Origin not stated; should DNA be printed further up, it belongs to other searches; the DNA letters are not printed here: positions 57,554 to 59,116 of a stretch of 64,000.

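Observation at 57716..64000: Orphan selenosugar-type module: ABC importer and FAD-oxidoreductase::SelD fusion converge on an amidohydrolase plus SenB-like glycosyltransferase pair, with no SenA/OvsA partner in view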

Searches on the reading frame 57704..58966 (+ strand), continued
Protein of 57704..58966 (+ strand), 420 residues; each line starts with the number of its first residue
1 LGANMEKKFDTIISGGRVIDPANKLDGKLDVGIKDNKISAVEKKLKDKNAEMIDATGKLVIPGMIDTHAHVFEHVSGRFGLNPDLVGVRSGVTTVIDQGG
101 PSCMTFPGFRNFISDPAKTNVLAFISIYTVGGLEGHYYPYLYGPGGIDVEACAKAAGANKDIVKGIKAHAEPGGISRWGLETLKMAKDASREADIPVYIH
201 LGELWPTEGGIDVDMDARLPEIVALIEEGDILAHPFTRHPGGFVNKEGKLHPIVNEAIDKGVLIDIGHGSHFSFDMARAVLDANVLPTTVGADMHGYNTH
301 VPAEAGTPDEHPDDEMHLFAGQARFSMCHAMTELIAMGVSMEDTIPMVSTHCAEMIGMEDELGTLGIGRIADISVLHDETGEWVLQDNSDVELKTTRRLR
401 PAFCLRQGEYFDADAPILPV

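Call 53: find_encoding_contigs(protein=P0131, flank=8000, max_places=2)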
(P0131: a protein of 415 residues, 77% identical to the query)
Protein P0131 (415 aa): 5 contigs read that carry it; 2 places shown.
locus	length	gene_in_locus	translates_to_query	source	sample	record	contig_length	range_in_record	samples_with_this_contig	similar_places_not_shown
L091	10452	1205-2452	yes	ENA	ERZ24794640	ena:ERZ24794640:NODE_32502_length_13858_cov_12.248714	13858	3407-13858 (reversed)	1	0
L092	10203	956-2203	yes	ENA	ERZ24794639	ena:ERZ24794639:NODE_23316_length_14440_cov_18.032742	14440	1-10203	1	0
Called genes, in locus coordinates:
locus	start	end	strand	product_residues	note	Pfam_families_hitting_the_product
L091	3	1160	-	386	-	?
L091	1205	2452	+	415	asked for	PF07969:Amidohydro_3 (weak), PF01979:Amidohydro_1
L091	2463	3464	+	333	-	PF02900:LigB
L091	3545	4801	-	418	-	PF05935:Arylsulfotrans, PF14269:Arylsulfotran_2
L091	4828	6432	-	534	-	PF00884:Sulfatase, PF01663:Phosphodiest (weak), PF16347:SGSH_C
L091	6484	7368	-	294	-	PF00561:Abhydrolase_1, PF12146:Hydrolase_4, PF12697:Abhydrolase_6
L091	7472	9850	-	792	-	PF05226:CHASE2, PF00989:PAS (weak), PF13426:PAS_9 (weak), PF00512:HisKA, PF02518:HATPase_c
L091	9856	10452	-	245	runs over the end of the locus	-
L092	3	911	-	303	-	?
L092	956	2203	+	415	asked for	PF07969:Amidohydro_3 (weak), PF01979:Amidohydro_1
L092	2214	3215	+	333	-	PF02900:LigB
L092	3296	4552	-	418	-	PF05935:Arylsulfotrans, PF14269:Arylsulfotran_2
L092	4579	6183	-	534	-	PF00884:Sulfatase, PF01663:Phosphodiest (weak), PF16347:SGSH_C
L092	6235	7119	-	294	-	PF00561:Abhydrolase_1, PF12146:Hydrolase_4, PF12697:Abhydrolase_6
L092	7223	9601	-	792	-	PF05226:CHASE2, PF00989:PAS (weak), PF13426:PAS_9 (weak), PF00512:HisKA, PF02518:HATPase_c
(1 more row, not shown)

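Call 54: find_encoding_contigs(protein=P0138, flank=8000, max_places=1)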
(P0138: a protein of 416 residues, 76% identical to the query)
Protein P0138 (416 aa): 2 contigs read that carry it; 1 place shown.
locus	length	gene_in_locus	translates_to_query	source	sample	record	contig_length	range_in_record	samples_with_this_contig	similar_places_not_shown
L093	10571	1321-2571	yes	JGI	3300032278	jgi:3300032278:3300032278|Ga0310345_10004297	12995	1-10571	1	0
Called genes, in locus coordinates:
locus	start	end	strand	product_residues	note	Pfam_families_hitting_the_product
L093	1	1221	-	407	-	?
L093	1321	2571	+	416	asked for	PF07969:Amidohydro_3 (weak), PF01979:Amidohydro_1 (weak)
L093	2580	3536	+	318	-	PF00534:Glycos_transf_1, PF13692:Glyco_trans_1_4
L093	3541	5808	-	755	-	PF07992:Pyr_redox_2, PF00586:AIRS, PF02769:AIRS_C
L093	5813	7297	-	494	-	-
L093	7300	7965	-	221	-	PF00005:ABC_tran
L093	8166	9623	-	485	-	-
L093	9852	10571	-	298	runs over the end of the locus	-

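Call 66: search_protein_families(library=ncbifam, proteins=[L091:2463-3464:+], max_evalue=0.00001)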
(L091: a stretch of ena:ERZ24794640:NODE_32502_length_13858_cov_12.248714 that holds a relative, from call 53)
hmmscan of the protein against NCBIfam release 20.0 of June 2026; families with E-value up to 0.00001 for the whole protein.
L091:2463-3464:+ (333 aa): 10 families
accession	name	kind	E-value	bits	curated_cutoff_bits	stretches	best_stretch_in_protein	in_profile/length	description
NF009901.0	PRK13364.1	subfamily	8.4e-24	84.2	290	1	79-309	35-256/279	class III extradiol dioxygenase family protein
NF009902.0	PRK13365.1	subfamily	5.6e-20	71.5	299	1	88-303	44-251/298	class III extradiol dioxygenase family protein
NF009910.0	PRK13370.1-4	equivalog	8.4e-16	58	291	1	155-255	85-179/312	3-carboxyethylcatechol 2,3-dioxygenase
NF009904.0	PRK13367.1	equivalog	1.1e-15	57.6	412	1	152-314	89-264/426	gallate dioxygenase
NF009913.0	PRK13373.1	equivalog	6.2e-15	55.3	462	1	81-256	35-193/344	putative dioxygenase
NF009908.0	PRK13370.1-2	equivalog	1.7e-14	54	467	1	154-255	84-179/314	3-carboxyethylcatechol 2,3-dioxygenase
NF009903.0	PRK13366.1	subfamily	3e-14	53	317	1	154-305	94-253/284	class III extradiol dioxygenase subunit beta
NF009909.0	PRK13370.1-3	subfamily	2.2e-13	50.3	286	1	156-256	84-178/286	3-carboxyethylcatechol 2,3-dioxygenase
NF009912.0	PRK13372.1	equivalog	3e-13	49.5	837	1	149-302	239-397/443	protocatechuate 4,5-dioxygenase subunit alpha/beta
NF009907.0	PRK13370.1-1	equivalog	1.9e-06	27.2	549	0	153-257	83-181/314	3-carboxyethylcatechol 2,3-dioxygenase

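Call 67: find_encoding_contigs(protein=P0142, flank=8000, max_places=1)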
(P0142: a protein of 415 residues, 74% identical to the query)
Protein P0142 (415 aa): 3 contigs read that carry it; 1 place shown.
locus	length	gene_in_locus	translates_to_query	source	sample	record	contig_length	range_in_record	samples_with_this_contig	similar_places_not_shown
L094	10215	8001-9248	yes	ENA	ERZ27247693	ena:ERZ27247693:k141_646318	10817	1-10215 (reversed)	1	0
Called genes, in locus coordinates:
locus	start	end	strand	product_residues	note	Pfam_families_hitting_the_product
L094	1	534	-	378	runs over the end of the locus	?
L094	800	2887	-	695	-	PF13380:CoA_binding_2, PF13607:Succ_CoA_lig, PF13549:ATP-grasp_5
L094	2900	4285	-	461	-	PF20695:UbiD_N, PF01977:UbiD, PF20696:UbiD_C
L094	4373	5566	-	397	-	PF06545:AllG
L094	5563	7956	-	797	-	PF01315:Ald_Xan_dh_C, PF02738:MoCoBD_1, PF20256:MoCoBD_2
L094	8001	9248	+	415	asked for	PF07969:Amidohydro_3 (weak), PF01979:Amidohydro_1, PF07969:Amidohydro_3 (weak)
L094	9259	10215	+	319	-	?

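Call 68: find_encoding_contigs(protein=P0151, flank=8000, max_places=1)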
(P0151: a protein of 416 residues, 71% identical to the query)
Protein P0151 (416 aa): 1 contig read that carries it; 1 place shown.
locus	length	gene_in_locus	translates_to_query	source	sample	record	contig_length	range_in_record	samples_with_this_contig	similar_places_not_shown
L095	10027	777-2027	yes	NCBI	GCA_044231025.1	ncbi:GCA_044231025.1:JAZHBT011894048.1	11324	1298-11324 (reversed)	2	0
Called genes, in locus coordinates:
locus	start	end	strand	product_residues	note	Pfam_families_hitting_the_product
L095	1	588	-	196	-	?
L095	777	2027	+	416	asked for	PF07969:Amidohydro_3 (weak), PF01979:Amidohydro_1 (weak)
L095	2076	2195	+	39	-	-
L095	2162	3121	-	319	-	PF11392:AllH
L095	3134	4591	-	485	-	PF27530:HMA_AllF_N, PF02629:CoA_binding (weak), PF00549:Ligase_CoA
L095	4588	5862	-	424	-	PF06545:AllG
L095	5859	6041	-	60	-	-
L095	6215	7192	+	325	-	PF01408:GFO_IDH_MocA, PF22725:GFO_IDH_MocA_C3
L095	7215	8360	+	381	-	PF00155:Aminotran_1_2, PF01041:DegT_DnrJ_EryC1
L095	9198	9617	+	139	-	PF07323:DUF1465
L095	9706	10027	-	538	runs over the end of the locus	?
